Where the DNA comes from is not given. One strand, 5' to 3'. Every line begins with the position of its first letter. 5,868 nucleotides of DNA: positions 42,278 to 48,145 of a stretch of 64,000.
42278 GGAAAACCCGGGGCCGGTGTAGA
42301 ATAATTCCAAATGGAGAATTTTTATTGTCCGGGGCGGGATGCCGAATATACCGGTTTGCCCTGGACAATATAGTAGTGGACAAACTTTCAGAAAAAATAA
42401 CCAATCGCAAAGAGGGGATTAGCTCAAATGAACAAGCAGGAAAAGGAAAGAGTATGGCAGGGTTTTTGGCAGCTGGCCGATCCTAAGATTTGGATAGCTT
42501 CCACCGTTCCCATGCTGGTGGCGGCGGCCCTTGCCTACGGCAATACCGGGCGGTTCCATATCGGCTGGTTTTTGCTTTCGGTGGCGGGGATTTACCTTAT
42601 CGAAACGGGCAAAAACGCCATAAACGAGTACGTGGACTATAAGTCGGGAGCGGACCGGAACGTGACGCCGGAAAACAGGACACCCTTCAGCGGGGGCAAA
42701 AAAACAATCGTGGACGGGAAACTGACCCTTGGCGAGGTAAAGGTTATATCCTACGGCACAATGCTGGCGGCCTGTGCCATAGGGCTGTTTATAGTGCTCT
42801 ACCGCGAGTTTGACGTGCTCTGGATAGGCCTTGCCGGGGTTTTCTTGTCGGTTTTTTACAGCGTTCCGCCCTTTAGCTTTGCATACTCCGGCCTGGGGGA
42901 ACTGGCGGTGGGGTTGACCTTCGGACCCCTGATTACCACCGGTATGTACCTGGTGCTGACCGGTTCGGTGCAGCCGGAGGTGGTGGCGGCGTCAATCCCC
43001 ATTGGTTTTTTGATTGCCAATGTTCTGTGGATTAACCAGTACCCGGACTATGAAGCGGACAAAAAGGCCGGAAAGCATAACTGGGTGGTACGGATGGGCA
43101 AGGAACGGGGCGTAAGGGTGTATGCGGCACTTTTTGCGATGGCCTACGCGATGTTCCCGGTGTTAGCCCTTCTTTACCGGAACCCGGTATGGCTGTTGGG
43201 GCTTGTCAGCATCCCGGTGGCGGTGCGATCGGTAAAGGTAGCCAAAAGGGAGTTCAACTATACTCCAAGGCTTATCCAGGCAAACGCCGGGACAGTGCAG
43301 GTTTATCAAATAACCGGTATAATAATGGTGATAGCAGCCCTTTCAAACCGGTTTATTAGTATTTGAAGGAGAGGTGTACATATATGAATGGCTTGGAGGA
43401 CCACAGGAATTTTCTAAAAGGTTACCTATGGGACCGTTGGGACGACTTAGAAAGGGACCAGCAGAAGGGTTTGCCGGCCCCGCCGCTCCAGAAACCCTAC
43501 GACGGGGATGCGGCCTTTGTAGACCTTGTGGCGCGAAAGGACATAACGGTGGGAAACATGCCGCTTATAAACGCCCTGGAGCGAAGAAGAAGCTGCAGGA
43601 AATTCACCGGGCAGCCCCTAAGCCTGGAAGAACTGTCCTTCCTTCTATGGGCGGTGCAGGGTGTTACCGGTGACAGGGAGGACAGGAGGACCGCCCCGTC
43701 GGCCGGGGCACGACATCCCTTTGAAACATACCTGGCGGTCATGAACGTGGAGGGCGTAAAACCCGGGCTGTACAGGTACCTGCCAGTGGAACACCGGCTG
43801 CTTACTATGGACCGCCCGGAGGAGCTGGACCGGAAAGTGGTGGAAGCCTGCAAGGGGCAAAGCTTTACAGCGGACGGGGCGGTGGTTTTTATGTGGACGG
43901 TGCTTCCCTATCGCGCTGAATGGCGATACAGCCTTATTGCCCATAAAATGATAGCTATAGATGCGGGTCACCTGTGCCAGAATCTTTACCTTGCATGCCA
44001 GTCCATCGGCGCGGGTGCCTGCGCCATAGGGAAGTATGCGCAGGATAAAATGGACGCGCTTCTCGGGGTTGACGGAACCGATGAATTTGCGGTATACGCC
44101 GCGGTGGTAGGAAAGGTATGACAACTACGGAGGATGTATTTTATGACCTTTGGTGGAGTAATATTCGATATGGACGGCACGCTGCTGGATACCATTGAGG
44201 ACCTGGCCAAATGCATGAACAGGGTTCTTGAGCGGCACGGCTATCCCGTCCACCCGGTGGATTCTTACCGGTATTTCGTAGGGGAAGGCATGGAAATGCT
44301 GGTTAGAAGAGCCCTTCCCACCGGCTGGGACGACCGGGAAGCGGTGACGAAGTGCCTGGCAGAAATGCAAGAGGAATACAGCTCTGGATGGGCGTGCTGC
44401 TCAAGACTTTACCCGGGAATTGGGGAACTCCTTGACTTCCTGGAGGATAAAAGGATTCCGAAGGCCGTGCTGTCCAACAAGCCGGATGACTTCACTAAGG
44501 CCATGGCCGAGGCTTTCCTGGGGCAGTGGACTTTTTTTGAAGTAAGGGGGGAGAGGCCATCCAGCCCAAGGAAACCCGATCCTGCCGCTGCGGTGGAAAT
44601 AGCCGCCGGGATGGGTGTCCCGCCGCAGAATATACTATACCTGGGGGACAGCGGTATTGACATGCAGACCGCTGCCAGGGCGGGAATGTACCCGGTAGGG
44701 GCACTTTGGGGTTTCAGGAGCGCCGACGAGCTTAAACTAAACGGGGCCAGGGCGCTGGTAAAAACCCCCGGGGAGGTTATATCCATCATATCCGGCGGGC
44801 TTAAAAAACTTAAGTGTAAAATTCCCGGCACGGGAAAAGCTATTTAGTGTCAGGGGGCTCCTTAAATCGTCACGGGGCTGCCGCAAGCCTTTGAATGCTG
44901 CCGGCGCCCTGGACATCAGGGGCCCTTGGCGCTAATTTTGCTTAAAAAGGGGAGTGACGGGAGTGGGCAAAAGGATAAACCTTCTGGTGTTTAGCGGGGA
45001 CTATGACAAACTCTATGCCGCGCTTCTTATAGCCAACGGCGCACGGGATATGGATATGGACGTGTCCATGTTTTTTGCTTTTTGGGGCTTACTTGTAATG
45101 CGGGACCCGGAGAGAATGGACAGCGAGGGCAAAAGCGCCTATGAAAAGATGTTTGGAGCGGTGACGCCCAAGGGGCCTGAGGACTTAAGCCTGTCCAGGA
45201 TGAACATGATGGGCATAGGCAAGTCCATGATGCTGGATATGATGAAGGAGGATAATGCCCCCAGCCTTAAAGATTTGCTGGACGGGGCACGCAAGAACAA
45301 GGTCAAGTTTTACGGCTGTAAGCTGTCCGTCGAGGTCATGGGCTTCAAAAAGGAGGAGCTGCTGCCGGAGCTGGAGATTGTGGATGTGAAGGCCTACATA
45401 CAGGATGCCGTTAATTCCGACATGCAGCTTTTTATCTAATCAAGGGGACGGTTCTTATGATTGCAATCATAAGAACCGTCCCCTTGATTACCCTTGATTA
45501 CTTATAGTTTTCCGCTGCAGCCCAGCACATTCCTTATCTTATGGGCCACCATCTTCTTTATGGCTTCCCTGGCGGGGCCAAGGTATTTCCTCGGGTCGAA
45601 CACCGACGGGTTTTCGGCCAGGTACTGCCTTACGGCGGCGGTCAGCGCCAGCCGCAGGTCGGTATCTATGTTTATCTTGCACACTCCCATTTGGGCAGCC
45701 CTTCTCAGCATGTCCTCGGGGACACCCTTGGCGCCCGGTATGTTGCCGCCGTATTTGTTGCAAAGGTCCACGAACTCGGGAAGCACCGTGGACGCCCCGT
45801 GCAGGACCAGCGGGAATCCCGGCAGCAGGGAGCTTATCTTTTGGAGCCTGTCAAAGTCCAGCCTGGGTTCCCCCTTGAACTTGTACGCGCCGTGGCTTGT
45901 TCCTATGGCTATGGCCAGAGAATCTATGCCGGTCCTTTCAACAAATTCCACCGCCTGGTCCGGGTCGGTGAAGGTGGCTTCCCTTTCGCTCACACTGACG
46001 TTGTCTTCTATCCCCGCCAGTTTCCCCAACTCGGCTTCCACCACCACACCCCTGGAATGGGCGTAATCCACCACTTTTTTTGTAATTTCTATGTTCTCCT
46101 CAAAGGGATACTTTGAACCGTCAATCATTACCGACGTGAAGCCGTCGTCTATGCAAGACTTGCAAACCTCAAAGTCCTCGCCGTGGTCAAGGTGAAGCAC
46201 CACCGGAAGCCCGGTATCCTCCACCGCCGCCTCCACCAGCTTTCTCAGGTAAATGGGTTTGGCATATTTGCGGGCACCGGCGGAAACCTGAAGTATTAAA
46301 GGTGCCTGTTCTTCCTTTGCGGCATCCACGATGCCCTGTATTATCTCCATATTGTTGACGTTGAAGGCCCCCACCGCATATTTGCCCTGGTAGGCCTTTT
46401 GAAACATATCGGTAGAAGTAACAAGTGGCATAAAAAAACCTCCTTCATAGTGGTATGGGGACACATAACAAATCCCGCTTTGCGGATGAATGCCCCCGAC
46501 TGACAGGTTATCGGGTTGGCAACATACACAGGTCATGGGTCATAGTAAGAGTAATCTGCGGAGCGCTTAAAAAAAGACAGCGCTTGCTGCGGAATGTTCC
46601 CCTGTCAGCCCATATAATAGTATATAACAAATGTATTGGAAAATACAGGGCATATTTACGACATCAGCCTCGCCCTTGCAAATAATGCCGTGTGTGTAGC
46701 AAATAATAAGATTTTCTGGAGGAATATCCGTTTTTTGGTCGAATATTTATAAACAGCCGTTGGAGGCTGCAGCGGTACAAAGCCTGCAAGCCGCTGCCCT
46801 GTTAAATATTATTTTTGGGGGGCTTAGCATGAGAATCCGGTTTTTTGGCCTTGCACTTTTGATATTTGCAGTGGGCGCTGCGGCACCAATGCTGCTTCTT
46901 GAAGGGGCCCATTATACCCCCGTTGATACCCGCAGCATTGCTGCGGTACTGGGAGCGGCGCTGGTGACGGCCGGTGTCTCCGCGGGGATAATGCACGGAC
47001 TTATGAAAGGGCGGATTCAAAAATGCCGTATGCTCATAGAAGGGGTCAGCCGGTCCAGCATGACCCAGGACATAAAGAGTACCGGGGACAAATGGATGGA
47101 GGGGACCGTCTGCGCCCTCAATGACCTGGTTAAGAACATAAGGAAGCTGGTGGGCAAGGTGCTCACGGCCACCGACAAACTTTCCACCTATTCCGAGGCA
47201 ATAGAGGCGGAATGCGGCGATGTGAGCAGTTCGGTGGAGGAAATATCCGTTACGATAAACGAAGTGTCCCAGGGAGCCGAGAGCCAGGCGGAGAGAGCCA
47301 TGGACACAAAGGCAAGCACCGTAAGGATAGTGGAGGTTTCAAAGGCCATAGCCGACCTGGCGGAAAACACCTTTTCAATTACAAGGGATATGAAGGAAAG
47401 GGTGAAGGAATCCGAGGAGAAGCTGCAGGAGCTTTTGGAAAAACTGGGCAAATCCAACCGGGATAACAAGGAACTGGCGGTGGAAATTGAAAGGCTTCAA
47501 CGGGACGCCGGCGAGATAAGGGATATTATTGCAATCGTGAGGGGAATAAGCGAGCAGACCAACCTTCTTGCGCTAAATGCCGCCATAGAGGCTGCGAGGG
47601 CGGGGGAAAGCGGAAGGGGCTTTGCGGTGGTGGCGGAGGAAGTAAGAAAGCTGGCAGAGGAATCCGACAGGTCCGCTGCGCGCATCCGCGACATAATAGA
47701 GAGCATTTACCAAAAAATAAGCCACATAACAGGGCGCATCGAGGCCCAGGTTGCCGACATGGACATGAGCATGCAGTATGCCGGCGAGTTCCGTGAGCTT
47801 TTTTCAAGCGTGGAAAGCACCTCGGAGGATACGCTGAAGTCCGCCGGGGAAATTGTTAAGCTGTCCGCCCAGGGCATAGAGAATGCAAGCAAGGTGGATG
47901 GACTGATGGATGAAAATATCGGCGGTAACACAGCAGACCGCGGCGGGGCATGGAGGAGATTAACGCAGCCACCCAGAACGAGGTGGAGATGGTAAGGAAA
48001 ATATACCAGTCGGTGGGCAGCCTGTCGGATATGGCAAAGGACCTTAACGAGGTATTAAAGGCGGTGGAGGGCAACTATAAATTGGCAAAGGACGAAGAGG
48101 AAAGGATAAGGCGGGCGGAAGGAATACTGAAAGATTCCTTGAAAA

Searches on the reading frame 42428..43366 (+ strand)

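Call 69: search_protein_families(library=pfam, max_evalue=0.00001, proteins=[window:42428-43366:+])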
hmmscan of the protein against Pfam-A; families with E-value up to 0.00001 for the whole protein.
window:42428-43366:+ (312 aa): 1 family
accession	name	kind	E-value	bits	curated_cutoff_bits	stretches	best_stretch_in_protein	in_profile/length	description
PF01040.23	UbiA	-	7.2e-33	114.4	34.2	1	28-265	4-224/250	UbiA prenyltransferase family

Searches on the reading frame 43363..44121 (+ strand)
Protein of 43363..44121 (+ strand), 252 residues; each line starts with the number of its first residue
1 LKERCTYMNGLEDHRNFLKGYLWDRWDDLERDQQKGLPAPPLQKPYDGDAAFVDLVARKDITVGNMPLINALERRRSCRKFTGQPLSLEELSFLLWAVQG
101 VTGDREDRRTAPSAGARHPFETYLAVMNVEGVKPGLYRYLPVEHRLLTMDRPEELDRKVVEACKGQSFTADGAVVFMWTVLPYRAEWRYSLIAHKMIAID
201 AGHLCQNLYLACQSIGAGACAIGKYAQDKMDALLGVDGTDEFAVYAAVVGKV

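Call 69: search_protein_families(library=pfam, max_evalue=0.00001, proteins=[window:43363-44121:+])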
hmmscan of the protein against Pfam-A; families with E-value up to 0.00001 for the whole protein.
window:43363-44121:+ (252 aa): 1 family
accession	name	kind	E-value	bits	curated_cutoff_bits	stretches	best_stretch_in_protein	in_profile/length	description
PF00881.29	Nitroreductase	-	5.4e-29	102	23.5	1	73-251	2-167/167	Nitroreductase family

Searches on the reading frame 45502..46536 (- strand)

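Call 69: search_protein_families(library=pfam, max_evalue=0.00001, proteins=[window:45502-46536:-])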
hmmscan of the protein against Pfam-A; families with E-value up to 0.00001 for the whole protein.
window:45502-46536:- (344 aa): 1 family
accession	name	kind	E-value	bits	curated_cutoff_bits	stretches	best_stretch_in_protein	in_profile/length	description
PF01116.26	F_bP_aldolase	-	4.5e-109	364.7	25.5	1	40-343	2-277/277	Fructose-bisphosphate aldolase class-II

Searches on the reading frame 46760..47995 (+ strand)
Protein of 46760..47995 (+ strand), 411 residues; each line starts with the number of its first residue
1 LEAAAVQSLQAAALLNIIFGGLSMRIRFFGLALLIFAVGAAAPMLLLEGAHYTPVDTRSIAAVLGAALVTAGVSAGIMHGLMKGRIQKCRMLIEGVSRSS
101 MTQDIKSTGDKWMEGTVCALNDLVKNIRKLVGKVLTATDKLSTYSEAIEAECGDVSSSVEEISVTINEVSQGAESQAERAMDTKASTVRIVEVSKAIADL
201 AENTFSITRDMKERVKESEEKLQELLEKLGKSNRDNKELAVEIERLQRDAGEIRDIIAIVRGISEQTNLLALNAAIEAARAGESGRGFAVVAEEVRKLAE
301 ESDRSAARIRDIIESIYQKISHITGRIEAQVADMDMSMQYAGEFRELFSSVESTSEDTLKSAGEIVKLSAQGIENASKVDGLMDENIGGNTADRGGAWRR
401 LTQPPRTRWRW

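Call 69: search_protein_families(library=pfam, max_evalue=0.00001, proteins=[window:46760-47995:+])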
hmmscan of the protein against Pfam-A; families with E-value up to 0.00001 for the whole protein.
window:46760-47995:+ (411 aa): 1 family
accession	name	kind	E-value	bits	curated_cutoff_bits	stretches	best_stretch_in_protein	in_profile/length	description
PF00015.26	MCPsignal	-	1.1e-33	117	34.6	1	237-373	19-155/172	Methyl-accepting chemotaxis protein (MCP) signalling domain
